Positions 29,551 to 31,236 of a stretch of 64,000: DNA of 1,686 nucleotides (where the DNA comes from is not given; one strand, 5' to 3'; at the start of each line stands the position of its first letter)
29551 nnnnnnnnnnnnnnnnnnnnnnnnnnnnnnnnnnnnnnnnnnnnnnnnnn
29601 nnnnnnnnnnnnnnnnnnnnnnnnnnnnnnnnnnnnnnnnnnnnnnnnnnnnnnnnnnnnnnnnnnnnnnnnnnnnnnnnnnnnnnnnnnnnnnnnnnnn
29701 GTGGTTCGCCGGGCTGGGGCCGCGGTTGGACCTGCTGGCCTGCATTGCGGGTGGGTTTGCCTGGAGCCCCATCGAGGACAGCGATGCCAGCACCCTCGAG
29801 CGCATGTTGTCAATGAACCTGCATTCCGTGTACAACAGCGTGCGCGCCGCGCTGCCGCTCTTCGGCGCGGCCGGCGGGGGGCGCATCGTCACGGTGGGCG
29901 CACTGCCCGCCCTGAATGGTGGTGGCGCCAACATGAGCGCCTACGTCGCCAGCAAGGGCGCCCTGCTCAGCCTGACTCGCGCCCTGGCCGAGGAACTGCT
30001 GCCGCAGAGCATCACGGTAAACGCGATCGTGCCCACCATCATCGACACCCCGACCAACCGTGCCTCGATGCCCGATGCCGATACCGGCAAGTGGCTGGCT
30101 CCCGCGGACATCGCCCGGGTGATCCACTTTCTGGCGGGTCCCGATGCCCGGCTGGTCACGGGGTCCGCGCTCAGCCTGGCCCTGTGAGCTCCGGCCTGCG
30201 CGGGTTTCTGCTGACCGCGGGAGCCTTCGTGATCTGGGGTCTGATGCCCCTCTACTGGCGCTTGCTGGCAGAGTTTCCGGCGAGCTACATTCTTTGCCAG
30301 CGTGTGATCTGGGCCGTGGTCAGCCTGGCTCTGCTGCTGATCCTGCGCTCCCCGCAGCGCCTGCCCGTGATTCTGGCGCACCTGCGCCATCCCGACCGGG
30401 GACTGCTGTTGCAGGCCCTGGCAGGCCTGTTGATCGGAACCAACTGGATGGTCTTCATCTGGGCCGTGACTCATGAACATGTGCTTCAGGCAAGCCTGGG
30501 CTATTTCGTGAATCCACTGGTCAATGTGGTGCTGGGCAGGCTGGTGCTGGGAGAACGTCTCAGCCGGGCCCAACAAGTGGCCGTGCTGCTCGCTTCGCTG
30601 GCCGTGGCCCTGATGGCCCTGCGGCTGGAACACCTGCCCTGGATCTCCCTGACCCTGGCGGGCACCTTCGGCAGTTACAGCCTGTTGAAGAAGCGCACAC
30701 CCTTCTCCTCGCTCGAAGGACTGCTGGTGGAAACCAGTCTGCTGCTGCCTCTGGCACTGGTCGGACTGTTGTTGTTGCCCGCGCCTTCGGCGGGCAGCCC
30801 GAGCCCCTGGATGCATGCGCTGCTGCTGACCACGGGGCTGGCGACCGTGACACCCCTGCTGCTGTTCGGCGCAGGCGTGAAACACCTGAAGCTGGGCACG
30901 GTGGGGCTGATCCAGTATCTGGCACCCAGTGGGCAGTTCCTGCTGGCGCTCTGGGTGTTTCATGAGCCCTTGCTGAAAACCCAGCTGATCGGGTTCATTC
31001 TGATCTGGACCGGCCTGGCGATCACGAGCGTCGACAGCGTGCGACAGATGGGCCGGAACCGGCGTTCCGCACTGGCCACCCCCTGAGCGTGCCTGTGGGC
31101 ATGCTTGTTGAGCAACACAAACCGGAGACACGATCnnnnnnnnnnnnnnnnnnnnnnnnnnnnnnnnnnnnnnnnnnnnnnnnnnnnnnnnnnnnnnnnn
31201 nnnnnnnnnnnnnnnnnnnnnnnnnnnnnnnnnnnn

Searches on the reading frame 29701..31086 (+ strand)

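Call 58: search_protein_families(library=pfam, max_evalue=0.001, proteins=[window:29701-31086:+])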
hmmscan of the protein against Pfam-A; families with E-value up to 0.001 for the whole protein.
window:29701-31086:+ (461 aa): 1 family
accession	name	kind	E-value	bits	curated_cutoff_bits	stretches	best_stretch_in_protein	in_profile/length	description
PF00892.27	EamA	-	2.9e-15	57.2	28.2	2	167-306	2-134/135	EamA-like transporter family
